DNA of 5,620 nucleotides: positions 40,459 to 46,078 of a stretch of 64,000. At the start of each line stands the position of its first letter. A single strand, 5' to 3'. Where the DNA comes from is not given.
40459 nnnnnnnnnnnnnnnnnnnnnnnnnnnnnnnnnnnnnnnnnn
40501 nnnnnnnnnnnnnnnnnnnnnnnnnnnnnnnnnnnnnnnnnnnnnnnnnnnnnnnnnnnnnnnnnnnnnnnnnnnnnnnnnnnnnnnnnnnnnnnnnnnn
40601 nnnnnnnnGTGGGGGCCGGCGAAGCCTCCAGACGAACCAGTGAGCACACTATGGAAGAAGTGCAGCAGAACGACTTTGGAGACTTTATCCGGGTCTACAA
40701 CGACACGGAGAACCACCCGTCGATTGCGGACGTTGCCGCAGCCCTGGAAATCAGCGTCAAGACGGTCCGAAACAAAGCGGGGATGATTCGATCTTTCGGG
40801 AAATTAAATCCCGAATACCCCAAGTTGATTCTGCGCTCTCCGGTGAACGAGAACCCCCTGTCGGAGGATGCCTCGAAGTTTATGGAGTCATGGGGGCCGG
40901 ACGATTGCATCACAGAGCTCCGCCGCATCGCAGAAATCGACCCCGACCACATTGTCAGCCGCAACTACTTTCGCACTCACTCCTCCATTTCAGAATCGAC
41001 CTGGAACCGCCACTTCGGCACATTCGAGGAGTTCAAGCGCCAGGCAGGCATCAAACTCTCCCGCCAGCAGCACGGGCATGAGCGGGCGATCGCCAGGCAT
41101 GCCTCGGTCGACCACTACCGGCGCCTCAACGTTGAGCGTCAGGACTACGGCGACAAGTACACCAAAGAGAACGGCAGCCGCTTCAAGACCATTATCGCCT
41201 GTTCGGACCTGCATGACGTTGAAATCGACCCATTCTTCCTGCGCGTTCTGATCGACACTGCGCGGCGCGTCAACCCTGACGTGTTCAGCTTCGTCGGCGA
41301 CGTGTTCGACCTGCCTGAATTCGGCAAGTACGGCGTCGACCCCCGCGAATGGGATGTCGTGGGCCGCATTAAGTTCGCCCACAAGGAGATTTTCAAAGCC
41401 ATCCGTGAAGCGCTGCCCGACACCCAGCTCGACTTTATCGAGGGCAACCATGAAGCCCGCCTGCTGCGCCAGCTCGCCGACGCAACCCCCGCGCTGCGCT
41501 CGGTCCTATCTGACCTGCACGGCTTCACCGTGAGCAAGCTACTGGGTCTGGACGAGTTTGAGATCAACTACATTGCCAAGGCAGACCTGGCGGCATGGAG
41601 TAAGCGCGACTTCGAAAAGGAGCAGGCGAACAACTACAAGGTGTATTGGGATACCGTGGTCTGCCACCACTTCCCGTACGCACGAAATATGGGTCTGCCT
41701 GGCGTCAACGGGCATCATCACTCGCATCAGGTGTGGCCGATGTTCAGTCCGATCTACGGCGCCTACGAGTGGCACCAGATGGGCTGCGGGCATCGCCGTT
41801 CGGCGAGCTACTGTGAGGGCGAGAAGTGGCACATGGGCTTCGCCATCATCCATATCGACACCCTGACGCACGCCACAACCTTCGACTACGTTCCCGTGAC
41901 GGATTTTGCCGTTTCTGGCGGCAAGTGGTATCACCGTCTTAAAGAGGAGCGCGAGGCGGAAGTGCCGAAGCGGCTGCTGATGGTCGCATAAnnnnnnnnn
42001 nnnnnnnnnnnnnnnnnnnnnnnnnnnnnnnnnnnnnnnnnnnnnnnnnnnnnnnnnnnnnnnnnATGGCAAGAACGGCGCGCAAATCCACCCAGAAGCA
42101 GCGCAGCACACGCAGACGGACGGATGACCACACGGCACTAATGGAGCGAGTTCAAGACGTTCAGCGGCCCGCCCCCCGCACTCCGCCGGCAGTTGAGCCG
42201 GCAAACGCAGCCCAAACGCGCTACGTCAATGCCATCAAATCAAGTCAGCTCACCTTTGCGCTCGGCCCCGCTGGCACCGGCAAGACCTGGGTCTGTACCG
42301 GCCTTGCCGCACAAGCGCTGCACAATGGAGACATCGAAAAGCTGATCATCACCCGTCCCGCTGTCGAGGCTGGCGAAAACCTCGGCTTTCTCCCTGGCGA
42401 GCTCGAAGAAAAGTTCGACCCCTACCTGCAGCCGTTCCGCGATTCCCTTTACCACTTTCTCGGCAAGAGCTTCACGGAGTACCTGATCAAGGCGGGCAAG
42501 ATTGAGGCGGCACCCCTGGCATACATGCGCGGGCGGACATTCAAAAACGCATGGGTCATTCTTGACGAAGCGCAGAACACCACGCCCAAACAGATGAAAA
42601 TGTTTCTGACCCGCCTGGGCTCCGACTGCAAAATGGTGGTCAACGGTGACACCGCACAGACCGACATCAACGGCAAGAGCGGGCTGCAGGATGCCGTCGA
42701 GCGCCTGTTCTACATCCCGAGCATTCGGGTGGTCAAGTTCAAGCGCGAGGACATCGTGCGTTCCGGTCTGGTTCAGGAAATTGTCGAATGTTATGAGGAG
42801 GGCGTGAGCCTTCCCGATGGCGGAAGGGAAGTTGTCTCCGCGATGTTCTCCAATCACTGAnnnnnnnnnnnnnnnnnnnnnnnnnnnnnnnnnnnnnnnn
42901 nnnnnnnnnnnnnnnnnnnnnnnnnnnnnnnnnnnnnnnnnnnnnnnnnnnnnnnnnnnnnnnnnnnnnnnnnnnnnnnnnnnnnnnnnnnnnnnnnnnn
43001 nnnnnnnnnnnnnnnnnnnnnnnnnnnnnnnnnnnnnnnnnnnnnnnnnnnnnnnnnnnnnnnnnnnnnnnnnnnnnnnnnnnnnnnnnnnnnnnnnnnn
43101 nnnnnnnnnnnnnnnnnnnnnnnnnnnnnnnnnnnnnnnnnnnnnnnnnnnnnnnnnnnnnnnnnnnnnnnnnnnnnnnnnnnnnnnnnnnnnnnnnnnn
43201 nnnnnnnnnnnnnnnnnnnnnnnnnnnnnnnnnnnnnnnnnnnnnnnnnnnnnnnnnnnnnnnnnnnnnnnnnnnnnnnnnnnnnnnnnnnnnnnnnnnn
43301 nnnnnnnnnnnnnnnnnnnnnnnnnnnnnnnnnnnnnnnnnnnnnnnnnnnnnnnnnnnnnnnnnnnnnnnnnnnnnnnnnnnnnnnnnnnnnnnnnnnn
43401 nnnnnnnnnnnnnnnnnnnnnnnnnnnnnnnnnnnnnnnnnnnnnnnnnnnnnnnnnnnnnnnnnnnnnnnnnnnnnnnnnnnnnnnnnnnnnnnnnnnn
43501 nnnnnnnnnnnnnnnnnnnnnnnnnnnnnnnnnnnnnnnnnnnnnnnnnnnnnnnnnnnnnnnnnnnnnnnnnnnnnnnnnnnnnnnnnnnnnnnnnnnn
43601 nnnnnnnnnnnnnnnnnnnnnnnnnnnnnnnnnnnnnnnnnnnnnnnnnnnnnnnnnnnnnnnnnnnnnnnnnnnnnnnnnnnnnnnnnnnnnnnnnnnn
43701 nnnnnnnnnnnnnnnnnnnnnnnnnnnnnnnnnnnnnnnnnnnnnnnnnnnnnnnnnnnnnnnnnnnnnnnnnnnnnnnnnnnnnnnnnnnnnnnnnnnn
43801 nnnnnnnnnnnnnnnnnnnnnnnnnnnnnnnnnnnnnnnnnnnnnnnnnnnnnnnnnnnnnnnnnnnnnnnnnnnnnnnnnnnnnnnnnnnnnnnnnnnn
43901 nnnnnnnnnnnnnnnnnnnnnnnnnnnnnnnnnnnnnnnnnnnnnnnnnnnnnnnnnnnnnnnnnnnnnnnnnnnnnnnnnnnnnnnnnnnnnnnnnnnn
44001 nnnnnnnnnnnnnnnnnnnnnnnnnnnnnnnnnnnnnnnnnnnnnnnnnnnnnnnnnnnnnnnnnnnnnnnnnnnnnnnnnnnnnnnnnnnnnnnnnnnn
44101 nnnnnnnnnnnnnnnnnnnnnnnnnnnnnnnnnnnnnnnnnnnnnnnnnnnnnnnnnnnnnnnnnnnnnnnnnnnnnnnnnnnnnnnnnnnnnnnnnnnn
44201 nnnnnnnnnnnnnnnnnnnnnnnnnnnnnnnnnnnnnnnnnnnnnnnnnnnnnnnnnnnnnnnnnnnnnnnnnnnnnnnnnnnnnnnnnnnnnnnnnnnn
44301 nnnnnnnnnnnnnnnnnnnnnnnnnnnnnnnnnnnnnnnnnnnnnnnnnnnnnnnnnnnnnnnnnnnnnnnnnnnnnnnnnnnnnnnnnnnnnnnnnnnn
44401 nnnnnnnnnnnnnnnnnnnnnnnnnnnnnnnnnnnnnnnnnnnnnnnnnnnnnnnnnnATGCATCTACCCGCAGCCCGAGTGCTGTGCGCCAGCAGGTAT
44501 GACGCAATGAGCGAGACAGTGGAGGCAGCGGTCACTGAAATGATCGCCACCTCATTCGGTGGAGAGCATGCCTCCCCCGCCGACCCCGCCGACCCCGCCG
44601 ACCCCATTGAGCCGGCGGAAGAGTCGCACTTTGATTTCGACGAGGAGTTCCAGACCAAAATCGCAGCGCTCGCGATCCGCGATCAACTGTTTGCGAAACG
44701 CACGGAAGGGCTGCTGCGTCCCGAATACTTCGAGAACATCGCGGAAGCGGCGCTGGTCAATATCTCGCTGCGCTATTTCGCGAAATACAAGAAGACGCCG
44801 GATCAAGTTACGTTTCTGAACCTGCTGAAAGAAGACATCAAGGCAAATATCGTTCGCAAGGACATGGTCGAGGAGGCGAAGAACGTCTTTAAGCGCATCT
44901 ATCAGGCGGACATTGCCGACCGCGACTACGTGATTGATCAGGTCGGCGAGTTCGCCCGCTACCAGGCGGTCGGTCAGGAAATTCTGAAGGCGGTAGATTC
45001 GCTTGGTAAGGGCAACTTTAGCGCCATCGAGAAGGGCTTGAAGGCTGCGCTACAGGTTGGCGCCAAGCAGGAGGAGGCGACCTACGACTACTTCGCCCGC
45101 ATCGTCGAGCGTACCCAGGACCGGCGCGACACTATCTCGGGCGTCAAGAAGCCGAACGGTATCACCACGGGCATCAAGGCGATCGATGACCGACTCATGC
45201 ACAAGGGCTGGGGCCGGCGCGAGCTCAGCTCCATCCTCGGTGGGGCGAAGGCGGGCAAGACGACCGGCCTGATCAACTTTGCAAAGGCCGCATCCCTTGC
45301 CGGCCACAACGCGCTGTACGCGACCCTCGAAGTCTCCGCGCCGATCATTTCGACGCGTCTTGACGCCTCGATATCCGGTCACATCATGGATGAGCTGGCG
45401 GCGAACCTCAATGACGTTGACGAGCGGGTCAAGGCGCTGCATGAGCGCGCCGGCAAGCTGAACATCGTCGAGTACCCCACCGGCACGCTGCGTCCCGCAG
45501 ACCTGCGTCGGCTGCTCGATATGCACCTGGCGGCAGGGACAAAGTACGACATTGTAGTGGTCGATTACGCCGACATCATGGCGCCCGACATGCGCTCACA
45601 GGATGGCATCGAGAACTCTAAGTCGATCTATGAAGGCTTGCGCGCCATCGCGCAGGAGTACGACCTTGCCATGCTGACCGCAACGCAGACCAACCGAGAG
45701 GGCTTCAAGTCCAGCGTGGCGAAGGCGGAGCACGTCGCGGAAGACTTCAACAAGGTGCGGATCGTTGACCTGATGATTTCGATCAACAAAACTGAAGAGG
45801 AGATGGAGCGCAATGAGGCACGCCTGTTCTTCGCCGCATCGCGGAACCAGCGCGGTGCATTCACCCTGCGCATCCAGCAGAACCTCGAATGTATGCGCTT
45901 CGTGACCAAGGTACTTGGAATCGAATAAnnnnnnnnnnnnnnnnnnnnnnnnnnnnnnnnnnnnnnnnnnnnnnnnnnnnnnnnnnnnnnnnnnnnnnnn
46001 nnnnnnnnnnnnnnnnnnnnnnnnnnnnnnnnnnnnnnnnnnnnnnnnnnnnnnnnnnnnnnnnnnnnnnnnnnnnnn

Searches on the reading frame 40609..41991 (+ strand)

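Call 10: search_protein_families(library=phrogs, proteins=[window:40609-41991:+], max_evalue=0.001)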
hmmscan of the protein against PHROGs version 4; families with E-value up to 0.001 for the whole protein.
window:40609-41991:+ (460 aa): 2 families
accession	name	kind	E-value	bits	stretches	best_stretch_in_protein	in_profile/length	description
phrog_20266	-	other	1.8e-110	370.8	1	79-444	48-447/450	metallo-phosphoesterase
phrog_221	-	other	2.4e-15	57.7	1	149-440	86-361/367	metallo-phosphoesterase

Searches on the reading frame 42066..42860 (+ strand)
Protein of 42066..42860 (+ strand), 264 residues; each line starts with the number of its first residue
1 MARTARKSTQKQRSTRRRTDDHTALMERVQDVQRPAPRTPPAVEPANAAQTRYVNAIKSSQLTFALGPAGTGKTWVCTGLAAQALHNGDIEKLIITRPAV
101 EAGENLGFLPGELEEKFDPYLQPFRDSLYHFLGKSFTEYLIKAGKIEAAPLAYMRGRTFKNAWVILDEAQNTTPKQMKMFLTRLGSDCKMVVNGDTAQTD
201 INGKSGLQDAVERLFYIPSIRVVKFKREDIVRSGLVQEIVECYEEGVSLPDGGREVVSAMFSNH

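Call 79: search_protein_families(library=phrogs, proteins=[window:42066-42860:+], max_evalue=0.00001)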
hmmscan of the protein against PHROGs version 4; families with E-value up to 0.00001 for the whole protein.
window:42066-42860:+ (264 aa): 4 families
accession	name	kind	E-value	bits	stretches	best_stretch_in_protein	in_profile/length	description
phrog_170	-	other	3.3e-82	277.5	1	7-245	45-279/323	PhoH-like phosphate starvation-inducible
phrog_2765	-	other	7.8e-45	154.5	1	39-238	228-438/443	PhoH-like phosphate starvation-inducible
phrog_32482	-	other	1.4e-21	77.8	1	70-214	405-549/589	PhoH-like phosphate starvation-inducible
phrog_1967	-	DNA, RNA and nucleotide metabolism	4.1e-06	26.7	0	31-88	138-194/776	DNA helicase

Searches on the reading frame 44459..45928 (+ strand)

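Call 10: search_protein_families(library=phrogs, proteins=[window:44459-45928:+], max_evalue=0.001)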
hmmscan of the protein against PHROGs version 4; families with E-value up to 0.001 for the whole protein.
window:44459-45928:+ (489 aa): 3 families
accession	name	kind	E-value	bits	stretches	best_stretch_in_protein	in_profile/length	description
phrog_19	-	DNA, RNA and nucleotide metabolism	1e-74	253.5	1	51-482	150-579/621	DnaB-like replicative helicase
phrog_239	-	DNA, RNA and nucleotide metabolism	1e-08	35.7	1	234-421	338-523/801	DNA primase/helicase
phrog_243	-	DNA, RNA and nucleotide metabolism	5.1e-06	26.6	1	249-414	30-194/273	DnaB-like replicative helicase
